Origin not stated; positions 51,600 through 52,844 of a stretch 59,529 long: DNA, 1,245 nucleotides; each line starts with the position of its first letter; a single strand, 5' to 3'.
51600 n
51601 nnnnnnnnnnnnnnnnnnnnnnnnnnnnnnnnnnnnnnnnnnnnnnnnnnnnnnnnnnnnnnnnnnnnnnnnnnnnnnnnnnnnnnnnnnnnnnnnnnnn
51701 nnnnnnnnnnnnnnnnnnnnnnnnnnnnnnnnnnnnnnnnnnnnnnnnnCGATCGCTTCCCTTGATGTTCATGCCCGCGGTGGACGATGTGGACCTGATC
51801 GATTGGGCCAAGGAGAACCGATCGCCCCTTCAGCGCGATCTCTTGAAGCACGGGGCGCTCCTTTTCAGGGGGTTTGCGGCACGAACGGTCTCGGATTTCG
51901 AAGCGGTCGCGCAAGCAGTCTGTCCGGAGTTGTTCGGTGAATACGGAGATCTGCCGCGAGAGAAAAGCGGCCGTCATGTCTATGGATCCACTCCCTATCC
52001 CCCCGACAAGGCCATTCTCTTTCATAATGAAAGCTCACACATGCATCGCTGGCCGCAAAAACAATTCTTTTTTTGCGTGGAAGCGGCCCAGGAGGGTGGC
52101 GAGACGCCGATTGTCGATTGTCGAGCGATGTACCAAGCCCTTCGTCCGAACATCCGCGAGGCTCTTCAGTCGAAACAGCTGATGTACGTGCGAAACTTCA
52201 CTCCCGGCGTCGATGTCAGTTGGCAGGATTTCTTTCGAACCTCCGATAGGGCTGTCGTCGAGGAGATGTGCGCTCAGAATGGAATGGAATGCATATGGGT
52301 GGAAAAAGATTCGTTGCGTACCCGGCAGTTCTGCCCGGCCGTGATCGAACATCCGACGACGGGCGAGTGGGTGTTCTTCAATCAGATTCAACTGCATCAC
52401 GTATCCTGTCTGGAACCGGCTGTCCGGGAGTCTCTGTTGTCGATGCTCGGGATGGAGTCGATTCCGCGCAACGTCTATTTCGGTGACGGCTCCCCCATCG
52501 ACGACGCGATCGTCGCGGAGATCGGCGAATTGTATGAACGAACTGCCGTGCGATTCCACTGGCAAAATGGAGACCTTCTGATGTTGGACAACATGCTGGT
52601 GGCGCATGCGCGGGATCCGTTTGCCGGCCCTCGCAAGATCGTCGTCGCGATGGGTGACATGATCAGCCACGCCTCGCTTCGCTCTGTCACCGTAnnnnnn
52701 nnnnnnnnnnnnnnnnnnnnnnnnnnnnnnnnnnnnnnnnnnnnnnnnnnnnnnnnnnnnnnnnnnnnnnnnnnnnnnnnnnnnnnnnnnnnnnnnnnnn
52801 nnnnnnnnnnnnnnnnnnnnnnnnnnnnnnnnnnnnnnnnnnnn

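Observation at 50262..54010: C-TauD fusion followed in the next protein by a His-motif-less C-like domain; both hydroxylase types are present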

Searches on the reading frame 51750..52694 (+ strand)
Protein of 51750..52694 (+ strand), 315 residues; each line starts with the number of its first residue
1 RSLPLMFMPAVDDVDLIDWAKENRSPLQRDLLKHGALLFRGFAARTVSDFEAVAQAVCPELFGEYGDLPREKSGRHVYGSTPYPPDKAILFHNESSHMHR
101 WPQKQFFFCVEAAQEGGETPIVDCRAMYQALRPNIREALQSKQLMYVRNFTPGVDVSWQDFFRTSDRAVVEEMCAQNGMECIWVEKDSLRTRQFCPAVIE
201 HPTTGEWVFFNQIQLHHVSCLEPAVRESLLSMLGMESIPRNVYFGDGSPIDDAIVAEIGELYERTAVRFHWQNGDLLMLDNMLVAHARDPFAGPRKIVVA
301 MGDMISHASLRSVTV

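Call 37: search_dna_similar(query=window:51750-52694:+, collection=plasmids, mode=protein, max_rows=60, max_evalue=1e-20)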
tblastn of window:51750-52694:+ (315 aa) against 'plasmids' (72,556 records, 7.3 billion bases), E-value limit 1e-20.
Records with a match: 91; places in all: 122; records where one place covers at least 80% of the query: 89.
Best place of each record, by identity: 60-80% 5; <60% 86.
By first word of the organism name: Streptomyces 20; Burkholderia 8; Leptolyngbya 5; Vibrio 4; Pseudonocardia 4; Alteromonas 4; Nostoc 3; Methylosinus 3; Caballeronia 3; Pantoea 3; and 26 more.
By predicted mobility (MOB-suite, as given by PLSDB): non-mobilizable 60; conjugative 16; mobilizable 15.
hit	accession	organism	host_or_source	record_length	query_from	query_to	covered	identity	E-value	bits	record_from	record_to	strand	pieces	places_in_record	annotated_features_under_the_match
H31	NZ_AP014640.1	Leptolyngbya boryana IAM M-101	-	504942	3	308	97%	61.4%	9e-130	414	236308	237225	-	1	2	non-ribosomal peptide synthetase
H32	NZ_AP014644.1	Leptolyngbya boryana dg5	-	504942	3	308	97%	61.4%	9e-130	414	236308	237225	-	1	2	non-ribosomal peptide synthetase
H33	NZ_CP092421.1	Leptolyngbya boryana IU 594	-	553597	3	308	97%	61.4%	9e-130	414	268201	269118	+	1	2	non-ribosomal peptide synthetase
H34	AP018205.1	Leptolyngbya boryana NIES-2135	-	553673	3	308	97%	61.4%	9e-130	414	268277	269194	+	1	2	amino acid adenylation domain protein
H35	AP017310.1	Leptolyngbya sp. NIES-3755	-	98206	3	304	96%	60.3%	1e-126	405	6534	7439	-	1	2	amino acid adenylation domain-containing protein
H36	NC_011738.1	Gloeothece citriformis PCC 7424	-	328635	1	307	97%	59.3%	3e-124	398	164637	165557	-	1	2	non-ribosomal peptide synthetase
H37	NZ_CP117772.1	Nostoc sp. UHCC 0926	whole organism,lichen surface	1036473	2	310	98%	57.9%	9e-127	405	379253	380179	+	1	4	none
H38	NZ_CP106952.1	Eleftheria terrae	soil sample,soil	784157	1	310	98%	57.1%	1e-116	377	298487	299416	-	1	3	non-ribosomal peptide synthetase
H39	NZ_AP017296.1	Nostoc sp. NIES-3756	-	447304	1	312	99%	56.4%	3e-120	387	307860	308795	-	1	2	non-ribosomal peptide synthetase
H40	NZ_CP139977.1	Janthinobacterium lividum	-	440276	1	310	98%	56.1%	4e-119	384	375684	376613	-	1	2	non-ribosomal peptide synthetase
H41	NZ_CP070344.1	Variovorax sp. PDNC026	cell culture,Plastic debris in ...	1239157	3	310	98%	53.6%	5e-112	363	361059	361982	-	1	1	none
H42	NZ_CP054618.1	Azospirillum oryzae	cell culture,soil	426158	3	310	98%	53.4%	1e-105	345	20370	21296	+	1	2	non-ribosomal peptide synthetase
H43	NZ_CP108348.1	Streptomyces decoyicus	-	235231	2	304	96%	51.8%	3e-100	330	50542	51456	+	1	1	TauD/TfdA family dioxygenase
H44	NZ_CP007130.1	Gemmatirosa kalamazoonensis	-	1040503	1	310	98%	49.4%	4e-98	323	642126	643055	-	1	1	record has no annotation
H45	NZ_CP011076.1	Brevibacillus laterosporus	Oryza sativa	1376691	2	303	96%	49.3%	8e-94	311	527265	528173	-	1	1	none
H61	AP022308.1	Burkholderia sp. SFA1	-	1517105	2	302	96%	42.0%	1e-75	258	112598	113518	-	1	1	syringomycin biosynthesis enzyme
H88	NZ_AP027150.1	Methylocystis bryophila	-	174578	4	301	95%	36.1%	4e-60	214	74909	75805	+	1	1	TauD/TfdA family dioxygenase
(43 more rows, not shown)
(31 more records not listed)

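Call 38: search_protein_families(library=ncbifam, proteins=[window:51750-52694:+], max_evalue=0.00001)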
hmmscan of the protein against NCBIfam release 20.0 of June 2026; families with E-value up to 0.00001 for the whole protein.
window:51750-52694:+ (315 aa): 2 families
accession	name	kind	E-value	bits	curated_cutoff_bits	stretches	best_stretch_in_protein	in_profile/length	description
TIGR02409.1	carnitine_bodg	equivalog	1.9e-08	33.7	414.75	0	90-140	188-238/366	gamma-butyrobetaine dioxygenase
TIGR02410.1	carnitine_TMLD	equivalog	1.6e-07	31.2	268.3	0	87-136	177-226/362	trimethyllysine dioxygenase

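Call 42: get_annotated_region(hit=H41, flank=7000)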
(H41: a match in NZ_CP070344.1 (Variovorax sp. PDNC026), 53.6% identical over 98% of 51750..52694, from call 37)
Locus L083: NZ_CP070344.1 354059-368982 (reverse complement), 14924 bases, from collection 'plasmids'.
description: Variovorax sp. PDNC026 plasmid unnamed, complete sequence
organism: Variovorax sp. PDNC026 (NCBI taxid 2811425)
taxonomy: Bacteria; Pseudomonadota; Betaproteobacteria; Burkholderiales; Comamonadaceae; Variovorax; Variovorax sp. PDNC026
host: -; source: cell culture,Plastic debris in land/lake environment; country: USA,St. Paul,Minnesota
typing (MOB-suite, as given by PLSDB): non-mobilizable
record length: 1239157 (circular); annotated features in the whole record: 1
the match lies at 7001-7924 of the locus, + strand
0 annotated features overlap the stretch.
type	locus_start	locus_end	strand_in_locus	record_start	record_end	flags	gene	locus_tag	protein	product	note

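Call 43: get_annotated_region(hit=H40, flank=7000)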
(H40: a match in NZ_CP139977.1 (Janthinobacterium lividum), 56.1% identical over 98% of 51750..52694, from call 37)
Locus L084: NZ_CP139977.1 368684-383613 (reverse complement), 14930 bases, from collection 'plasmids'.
description: Janthinobacterium lividum strain HAMBI_1919 plasmid unnamed, complete sequence
organism: Janthinobacterium lividum (NCBI taxid 29581)
taxonomy: Bacteria; Pseudomonadota; Betaproteobacteria; Burkholderiales; Oxalobacteraceae; Janthinobacterium; Janthinobacterium lividum
host: -; source: -; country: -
typing (MOB-suite, as given by PLSDB): non-mobilizable
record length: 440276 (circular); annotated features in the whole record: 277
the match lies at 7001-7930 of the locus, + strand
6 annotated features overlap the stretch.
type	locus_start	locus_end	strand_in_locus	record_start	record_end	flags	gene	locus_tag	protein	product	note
CDS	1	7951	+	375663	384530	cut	-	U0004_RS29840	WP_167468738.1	non-ribosomal peptide synthetase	-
CDS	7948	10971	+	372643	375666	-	-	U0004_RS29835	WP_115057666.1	amino acid adenylation domain-containing protein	-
CDS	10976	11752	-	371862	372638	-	fhuF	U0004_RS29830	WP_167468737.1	siderophore-iron reductase FhuF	GO:0033214 - siderophore-dependent iron import into cell [Evidence IEA]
CDS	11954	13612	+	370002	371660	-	-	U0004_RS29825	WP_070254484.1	cyclic peptide export ABC transporter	GO:0015833 - peptide transport [Evidence IEA]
CDS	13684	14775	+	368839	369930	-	-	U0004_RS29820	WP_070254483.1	GNAT family N-acetyltransferase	-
CDS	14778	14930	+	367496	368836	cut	-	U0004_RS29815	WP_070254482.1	lysine N(6)-hydroxylase/L-ornithine N(5)-oxygenase family protein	-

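Call 44: get_annotated_region(hit=H61, flank=7000)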
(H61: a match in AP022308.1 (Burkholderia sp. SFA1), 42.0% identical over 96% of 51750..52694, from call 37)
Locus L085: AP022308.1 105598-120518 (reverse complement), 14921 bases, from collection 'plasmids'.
description: Burkholderia sp. SFA1 plasmid BSFA1_p1 DNA, complete genome
organism: Burkholderia sp. SFA1 (NCBI taxid 341178)
taxonomy: Bacteria; Pseudomonadota; Betaproteobacteria; Burkholderiales; Burkholderiaceae; Burkholderia; Burkholderia sp. SFA1
host: -; source: -; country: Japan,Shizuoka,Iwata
typing (MOB-suite, as given by PLSDB): non-mobilizable
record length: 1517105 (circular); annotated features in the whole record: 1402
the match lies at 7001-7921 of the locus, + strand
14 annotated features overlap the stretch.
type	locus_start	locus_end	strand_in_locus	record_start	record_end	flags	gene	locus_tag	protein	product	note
CDS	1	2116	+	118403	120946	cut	-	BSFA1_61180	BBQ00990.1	ABC transporter permease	-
CDS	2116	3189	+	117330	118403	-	-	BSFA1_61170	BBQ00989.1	carotenoid 1,2-hydratase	-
CDS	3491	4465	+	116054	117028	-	-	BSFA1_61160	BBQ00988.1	hypothetical protein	-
CDS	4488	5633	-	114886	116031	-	-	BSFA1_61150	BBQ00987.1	GGDEF domain-containing protein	-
CDS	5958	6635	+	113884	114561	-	-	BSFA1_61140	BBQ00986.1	DNA-directed RNA polymerase sigma-70 factor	-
CDS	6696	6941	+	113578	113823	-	-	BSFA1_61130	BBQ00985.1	antibiotic synthesis protein MbtH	-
CDS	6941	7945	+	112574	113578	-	-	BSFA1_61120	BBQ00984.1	syringomycin biosynthesis enzyme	-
CDS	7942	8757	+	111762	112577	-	-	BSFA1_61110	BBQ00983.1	iron ABC transporter ATP-binding protein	-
CDS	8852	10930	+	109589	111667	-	-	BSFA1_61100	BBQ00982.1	iron-hydroxamate ABC transporter permease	-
CDS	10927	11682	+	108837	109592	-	-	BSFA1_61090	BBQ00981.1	ferric iron reductase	-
CDS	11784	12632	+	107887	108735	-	-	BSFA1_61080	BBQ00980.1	iron ABC transporter substrate-binding protein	-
CDS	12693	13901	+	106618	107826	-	-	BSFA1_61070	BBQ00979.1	MFS transporter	-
CDS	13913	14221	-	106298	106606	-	-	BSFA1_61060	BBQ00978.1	hypothetical protein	-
CDS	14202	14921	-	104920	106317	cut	-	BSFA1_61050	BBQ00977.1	hypothetical protein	-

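Call 45: get_annotated_region(hit=H88, flank=7000)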
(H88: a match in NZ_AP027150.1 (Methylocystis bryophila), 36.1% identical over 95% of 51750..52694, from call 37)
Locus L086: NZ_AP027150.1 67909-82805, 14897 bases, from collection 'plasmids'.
description: Methylocystis bryophila strain DSM 21852 plasmid pDSM21852-1, complete sequence
organism: Methylocystis bryophila (NCBI taxid 655015)
taxonomy: Bacteria; Pseudomonadota; Alphaproteobacteria; Hyphomicrobiales; Methylocystaceae; Methylocystis; Methylocystis bryophila
host: -; source: -; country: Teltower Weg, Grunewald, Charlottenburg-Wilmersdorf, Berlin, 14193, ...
typing (MOB-suite, as given by PLSDB): non-mobilizable; replicon rep_cluster_86
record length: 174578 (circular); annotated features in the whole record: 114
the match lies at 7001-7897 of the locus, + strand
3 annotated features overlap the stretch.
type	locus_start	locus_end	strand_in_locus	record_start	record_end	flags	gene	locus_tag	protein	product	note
CDS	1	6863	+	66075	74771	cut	-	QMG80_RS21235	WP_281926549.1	non-ribosomal peptide synthetase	-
CDS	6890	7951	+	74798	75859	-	-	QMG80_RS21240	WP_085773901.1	TauD/TfdA family dioxygenase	-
CDS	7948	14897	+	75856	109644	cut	-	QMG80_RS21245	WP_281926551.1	non-ribosomal peptide synthase/polyketide synthase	GO:0008610 - lipid biosynthetic process [Evidence IEA]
